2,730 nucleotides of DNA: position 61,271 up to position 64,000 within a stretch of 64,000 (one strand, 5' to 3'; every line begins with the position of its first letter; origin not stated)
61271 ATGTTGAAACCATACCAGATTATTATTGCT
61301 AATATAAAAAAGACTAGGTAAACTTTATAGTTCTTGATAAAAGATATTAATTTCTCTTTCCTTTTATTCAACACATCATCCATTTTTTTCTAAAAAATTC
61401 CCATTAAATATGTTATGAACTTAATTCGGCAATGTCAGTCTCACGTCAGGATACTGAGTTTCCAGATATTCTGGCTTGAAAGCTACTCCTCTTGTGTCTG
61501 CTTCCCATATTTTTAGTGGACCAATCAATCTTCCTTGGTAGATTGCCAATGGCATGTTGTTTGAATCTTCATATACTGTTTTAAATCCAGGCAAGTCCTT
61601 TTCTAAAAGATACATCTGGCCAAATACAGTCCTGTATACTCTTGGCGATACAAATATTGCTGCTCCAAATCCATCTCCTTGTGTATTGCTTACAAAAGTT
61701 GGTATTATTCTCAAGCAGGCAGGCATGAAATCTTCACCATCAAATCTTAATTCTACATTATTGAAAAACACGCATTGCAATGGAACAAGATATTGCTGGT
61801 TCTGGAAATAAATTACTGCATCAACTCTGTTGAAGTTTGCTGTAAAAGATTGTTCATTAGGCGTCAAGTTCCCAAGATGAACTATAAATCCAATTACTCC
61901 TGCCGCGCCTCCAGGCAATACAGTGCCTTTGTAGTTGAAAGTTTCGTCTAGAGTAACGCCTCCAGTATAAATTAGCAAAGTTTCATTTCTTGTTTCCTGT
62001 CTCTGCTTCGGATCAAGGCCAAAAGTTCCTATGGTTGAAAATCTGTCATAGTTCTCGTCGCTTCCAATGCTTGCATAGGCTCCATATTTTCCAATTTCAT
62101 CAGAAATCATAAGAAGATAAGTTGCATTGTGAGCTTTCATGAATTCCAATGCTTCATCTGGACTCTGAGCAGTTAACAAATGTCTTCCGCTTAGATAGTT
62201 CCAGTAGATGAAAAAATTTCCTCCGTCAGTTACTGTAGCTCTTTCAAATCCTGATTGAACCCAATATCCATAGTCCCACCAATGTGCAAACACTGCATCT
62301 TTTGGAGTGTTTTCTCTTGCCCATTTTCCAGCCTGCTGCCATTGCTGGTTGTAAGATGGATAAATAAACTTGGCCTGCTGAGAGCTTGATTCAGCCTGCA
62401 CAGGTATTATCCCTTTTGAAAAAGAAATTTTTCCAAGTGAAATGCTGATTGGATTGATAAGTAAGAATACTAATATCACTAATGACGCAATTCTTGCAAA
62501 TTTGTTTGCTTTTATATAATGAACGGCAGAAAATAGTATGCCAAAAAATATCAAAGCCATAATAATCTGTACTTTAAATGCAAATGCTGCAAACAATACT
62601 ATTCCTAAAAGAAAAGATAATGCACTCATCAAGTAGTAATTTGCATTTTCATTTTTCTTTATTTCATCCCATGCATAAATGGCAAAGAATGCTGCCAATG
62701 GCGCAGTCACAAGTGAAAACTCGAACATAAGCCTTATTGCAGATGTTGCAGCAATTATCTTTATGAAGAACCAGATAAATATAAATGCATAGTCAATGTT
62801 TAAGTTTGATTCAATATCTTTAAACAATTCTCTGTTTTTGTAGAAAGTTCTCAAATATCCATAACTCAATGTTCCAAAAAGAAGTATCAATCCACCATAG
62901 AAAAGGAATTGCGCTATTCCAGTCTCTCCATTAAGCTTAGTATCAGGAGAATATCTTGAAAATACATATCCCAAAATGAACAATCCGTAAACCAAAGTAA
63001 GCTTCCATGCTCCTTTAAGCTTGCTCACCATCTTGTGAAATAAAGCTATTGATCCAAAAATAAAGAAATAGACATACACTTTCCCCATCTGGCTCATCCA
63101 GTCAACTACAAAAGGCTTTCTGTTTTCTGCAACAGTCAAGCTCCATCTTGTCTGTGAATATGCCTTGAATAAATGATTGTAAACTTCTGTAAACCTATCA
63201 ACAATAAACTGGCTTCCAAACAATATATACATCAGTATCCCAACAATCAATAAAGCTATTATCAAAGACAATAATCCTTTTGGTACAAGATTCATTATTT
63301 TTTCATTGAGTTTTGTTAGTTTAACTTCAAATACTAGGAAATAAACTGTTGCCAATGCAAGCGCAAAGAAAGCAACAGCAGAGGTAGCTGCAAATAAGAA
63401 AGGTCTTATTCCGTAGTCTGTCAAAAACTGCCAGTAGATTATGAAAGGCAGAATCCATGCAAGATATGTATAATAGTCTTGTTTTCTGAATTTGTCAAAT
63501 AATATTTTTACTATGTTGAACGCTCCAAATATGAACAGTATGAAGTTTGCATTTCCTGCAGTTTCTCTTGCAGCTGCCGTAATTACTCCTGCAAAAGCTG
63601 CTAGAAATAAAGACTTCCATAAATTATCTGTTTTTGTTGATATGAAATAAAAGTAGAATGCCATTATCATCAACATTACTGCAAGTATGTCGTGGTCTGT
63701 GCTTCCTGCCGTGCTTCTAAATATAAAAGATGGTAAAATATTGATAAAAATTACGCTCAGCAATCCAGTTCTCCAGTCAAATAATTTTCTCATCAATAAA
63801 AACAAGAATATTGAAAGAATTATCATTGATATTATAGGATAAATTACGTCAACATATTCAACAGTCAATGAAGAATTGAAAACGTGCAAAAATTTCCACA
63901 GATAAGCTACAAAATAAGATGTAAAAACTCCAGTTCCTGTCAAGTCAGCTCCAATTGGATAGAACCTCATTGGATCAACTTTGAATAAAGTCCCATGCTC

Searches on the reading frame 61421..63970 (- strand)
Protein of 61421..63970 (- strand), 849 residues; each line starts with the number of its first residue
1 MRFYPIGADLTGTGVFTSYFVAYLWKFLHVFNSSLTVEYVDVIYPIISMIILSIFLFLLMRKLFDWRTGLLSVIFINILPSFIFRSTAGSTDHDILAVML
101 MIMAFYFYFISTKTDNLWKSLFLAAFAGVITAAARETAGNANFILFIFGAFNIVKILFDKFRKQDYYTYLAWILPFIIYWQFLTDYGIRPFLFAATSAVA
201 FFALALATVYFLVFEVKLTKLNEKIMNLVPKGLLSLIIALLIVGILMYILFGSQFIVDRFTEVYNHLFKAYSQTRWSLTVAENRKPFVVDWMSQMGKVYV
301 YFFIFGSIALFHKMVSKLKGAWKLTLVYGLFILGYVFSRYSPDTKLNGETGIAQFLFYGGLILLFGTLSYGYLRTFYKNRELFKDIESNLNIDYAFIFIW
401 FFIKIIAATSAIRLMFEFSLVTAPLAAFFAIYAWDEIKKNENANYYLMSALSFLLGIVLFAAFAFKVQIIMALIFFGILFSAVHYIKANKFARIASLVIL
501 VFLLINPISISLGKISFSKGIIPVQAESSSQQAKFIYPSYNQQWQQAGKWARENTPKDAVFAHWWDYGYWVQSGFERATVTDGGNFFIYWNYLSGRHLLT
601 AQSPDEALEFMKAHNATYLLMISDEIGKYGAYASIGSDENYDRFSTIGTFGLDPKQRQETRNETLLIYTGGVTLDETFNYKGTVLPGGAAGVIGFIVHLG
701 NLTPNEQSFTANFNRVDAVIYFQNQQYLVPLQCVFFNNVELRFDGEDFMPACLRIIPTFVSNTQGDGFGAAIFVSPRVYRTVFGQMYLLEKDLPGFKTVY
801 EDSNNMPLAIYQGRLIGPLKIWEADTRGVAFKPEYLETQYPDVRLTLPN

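Call 28: search_protein_families(library=pfam, proteins=[window:61421-63970:-], max_evalue=0.01)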
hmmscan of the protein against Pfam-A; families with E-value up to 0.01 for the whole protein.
window:61421-63970:- (849 aa): 6 families
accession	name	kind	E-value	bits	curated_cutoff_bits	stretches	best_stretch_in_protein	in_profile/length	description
PF13231.12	PMT_2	-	8.4e-07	29.8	26.1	1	42-148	25-128/160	Dolichyl-phosphate-mannose-protein mannosyltransferase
PF02516.20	STT3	-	6.8e-06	26.3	24.5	1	3-262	62-284/405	Oligosaccharyl transferase STT3, N-terminal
PF20604.3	DUF6798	-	0.0011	19.1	26.9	1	542-561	1-20/61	Domain of unknown function (DUF6798)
PF21436.2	STT3-PglB_core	-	0.0016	19.4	23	1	562-602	6-46/131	STT3/PglB/AglB core domain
PF07695.17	7TMR-DISM_7TM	-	0.0027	18.1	29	1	327-465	43-174/205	7TM diverse intracellular signalling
PF22627.1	AglB_core-like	-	0.0045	17.8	27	0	563-621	49-106/111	AglB core domain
